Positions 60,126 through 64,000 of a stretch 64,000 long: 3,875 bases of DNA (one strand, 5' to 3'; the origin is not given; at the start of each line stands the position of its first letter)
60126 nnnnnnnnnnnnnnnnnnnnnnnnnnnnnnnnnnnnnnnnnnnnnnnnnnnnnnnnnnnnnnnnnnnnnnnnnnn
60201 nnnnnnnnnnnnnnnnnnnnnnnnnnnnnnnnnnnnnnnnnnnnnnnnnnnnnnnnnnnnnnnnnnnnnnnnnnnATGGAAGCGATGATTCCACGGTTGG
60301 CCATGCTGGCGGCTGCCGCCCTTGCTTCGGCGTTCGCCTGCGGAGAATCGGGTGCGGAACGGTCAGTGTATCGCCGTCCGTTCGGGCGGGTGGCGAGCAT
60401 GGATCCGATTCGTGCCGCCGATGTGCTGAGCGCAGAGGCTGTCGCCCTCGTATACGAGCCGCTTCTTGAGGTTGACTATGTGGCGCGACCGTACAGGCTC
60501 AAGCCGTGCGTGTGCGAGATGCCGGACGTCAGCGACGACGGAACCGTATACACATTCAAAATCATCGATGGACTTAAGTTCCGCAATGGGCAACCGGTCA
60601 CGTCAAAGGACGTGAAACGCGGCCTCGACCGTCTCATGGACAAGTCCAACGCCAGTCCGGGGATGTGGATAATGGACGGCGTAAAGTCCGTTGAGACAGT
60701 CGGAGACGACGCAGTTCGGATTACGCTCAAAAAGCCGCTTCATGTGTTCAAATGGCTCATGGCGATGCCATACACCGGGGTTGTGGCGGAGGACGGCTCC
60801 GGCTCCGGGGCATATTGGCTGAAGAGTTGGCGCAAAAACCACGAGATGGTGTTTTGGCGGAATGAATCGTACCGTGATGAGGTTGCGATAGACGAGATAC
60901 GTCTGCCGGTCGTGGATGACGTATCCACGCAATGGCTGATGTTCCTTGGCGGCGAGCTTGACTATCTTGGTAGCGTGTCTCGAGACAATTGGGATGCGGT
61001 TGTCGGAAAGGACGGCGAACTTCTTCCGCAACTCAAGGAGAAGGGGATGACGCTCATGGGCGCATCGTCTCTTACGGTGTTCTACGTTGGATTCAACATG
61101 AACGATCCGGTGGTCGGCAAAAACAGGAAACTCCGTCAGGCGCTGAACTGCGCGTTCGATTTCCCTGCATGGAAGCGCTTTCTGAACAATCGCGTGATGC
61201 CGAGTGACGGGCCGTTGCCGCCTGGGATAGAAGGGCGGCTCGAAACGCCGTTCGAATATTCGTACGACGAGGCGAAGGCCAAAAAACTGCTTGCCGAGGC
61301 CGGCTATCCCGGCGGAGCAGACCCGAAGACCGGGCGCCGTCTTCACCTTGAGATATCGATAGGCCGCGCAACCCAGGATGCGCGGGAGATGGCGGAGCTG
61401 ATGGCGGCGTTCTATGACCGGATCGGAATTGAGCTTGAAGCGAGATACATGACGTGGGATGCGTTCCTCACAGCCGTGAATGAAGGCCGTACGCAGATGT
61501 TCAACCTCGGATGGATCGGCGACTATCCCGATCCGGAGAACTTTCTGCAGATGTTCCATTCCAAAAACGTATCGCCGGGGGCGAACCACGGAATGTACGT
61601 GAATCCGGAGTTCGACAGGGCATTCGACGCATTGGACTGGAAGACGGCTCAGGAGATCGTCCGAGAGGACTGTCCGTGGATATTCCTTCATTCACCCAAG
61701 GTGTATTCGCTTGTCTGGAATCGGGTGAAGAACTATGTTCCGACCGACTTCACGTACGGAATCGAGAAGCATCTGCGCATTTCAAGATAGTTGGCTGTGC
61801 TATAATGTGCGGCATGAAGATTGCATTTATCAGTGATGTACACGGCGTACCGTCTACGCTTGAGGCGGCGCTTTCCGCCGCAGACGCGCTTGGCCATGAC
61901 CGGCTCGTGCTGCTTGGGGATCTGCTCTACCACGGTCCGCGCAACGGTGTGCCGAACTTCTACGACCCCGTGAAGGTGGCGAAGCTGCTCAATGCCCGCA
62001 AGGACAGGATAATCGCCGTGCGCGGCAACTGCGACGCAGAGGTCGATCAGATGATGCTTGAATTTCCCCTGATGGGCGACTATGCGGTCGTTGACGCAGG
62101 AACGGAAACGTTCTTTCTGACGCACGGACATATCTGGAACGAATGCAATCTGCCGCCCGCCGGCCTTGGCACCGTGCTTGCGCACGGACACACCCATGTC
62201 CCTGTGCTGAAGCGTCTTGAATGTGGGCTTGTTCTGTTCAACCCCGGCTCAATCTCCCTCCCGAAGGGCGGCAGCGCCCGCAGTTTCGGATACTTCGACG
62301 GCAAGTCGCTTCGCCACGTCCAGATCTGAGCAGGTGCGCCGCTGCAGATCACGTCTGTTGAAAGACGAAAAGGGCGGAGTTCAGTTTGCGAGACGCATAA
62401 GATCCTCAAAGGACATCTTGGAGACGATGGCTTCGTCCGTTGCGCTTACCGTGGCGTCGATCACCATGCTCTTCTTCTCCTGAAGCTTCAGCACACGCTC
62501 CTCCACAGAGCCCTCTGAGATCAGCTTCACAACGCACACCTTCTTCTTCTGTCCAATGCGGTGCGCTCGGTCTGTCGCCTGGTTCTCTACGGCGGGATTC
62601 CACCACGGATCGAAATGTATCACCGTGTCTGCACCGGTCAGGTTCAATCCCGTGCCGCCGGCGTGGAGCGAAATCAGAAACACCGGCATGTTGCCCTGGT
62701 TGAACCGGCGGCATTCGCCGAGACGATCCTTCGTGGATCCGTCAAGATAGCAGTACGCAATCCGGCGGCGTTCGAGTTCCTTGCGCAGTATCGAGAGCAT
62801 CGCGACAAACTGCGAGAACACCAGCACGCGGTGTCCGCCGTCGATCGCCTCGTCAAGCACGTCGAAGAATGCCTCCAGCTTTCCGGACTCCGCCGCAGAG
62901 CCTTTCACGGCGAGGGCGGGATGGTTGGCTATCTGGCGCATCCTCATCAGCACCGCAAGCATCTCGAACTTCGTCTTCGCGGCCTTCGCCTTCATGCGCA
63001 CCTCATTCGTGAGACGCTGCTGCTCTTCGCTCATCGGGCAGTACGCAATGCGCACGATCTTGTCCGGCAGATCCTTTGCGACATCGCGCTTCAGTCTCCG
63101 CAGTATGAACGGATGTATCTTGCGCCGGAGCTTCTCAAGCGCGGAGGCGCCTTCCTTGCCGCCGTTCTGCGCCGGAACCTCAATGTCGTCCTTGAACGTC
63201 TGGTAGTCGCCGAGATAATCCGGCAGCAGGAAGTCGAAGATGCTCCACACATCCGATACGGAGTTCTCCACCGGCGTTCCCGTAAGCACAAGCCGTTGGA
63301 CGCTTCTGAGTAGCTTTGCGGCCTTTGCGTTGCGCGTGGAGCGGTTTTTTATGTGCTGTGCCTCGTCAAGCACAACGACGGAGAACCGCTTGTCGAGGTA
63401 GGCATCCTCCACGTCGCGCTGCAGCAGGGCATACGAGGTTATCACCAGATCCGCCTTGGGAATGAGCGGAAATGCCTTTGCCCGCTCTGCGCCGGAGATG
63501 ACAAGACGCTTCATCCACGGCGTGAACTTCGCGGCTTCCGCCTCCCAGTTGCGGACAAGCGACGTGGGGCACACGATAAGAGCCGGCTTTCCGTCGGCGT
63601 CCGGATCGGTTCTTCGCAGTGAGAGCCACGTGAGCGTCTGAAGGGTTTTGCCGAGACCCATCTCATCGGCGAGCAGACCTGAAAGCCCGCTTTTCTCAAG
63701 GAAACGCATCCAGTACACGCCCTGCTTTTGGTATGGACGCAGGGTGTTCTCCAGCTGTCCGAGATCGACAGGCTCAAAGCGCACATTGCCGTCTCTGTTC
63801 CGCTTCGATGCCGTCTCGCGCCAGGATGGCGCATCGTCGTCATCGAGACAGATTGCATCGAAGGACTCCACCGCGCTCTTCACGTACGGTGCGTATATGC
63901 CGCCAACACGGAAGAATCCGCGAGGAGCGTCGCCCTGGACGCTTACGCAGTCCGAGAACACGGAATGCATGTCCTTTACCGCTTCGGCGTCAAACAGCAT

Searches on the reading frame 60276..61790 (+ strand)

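Call 10: search_protein_families(library=pfam, proteins=[window:60276-61790:+], max_evalue=0.001)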
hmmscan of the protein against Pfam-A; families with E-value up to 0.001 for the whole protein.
window:60276-61790:+ (504 aa): 1 family
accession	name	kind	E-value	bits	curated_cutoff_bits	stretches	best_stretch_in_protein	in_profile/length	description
PF00496.27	SBP_bac_5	-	6e-71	239.9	32.4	1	75-431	2-364/368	Bacterial extracellular solute-binding proteins, family 5 Middle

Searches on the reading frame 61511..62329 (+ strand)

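Call 10: search_protein_families(library=pfam, proteins=[window:61511-62329:+], max_evalue=0.001)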
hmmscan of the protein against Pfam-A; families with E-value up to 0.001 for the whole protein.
window:61511-62329:+ (272 aa): 2 families
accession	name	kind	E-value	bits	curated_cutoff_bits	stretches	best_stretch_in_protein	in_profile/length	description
PF12850.12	Metallophos_2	-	4.9e-20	72.5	27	1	102-263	1-150/154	Calcineurin-like phosphoesterase superfamily domain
PF00149.33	Metallophos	-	1.3e-10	42.5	21.5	1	102-227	1-155/191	Calcineurin-like phosphoesterase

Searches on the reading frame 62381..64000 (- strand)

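Call 10: search_protein_families(library=pfam, proteins=[window:62381-64000:-], max_evalue=0.001)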
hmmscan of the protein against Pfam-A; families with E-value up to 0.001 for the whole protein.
window:62381-64000:- (539 aa): 4 families
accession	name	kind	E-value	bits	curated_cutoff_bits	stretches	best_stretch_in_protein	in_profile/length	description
PF00176.29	SNF2-rel_dom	-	2.4e-67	227.5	24.9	1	90-362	1-289/290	SNF2-related domain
PF00271.37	Helicase_C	-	1e-22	80.9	23.5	1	379-483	7-110/110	Helicase conserved C-terminal domain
PF00270.35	DEAD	-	6.1e-09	36.3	26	1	109-246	18-162/167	DEAD/DEAH box helicase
PF04851.21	ResIII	-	6.3e-09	36.4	22.5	1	86-244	3-163/164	Type III restriction enzyme, res subunit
